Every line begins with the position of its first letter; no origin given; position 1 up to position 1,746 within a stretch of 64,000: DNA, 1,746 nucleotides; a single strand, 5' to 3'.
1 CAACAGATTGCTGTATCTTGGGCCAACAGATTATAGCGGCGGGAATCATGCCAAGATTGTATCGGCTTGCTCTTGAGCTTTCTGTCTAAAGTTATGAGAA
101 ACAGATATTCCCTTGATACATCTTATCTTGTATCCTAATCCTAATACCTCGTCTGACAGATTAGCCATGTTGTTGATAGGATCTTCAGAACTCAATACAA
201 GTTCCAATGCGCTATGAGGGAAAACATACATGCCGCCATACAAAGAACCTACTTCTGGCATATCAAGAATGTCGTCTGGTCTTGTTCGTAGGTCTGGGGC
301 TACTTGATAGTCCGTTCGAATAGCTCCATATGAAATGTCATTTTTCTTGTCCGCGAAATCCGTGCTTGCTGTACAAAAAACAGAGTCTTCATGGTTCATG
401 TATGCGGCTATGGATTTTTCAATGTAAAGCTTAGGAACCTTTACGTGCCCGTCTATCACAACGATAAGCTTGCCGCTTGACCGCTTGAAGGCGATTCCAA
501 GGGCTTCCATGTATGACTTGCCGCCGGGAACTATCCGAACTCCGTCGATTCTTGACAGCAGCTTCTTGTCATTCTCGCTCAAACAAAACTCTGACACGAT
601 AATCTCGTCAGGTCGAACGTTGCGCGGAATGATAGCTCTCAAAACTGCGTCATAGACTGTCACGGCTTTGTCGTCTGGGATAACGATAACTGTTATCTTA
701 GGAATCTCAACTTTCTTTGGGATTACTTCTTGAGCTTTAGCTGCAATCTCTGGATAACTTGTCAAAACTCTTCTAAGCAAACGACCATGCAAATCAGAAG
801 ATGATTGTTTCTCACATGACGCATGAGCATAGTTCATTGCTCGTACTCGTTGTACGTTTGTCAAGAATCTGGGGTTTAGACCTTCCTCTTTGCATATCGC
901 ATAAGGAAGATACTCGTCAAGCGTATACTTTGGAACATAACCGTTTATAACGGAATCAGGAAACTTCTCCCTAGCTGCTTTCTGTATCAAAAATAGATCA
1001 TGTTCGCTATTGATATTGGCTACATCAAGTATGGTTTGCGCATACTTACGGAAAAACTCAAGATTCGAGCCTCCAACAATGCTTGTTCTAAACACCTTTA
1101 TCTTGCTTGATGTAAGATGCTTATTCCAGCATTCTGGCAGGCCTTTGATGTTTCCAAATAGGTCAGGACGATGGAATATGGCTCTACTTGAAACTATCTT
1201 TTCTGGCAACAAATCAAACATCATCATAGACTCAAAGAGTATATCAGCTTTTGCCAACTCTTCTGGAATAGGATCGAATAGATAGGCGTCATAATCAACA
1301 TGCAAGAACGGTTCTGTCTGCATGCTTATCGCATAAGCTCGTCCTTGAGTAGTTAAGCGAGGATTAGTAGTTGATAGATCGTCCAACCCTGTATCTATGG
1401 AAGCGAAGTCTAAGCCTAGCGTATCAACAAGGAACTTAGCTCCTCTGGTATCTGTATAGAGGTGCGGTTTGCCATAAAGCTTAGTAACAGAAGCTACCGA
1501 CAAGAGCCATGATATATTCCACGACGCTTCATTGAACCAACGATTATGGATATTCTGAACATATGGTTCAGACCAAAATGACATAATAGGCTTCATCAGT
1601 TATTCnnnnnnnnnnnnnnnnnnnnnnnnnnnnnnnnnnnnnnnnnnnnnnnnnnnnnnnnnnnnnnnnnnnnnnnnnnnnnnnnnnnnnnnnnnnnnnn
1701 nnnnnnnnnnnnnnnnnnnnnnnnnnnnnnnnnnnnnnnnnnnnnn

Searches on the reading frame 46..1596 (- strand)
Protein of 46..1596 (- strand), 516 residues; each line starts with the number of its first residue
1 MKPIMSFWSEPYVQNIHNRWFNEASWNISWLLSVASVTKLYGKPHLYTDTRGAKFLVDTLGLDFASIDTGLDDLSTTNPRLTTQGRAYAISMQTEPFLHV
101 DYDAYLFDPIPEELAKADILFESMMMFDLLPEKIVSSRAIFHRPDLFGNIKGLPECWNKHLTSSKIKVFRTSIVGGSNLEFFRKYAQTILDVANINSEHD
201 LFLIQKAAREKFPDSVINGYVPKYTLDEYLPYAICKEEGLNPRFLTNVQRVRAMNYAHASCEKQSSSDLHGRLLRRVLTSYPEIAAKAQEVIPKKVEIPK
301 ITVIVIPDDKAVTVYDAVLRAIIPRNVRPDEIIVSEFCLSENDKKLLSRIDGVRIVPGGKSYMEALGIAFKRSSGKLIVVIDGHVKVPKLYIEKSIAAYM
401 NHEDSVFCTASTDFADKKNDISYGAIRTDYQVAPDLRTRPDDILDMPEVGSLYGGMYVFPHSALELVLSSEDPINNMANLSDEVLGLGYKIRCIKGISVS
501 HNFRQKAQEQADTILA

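Call 10: search_protein_families(library=phrogs, proteins=[window:46-1596:-], max_evalue=0.001)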
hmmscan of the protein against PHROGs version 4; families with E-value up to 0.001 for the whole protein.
window:46-1596:- (516 aa): 0 families

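Call 36: search_protein_families(library=pfam, proteins=[window:46-1596:-], max_evalue=0.01)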
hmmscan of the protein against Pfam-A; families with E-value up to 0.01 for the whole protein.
window:46-1596:- (516 aa): 2 families
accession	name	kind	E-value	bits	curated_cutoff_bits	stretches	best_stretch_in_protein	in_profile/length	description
PF20508.3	DUF6734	-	4.7e-33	115.2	27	1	1-286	1-281/286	Family of unknown function (DUF6734)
PF00535.33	Glycos_transf_2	-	0.0019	18.6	23.3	1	331-424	29-128/168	Glycosyl transferase family 2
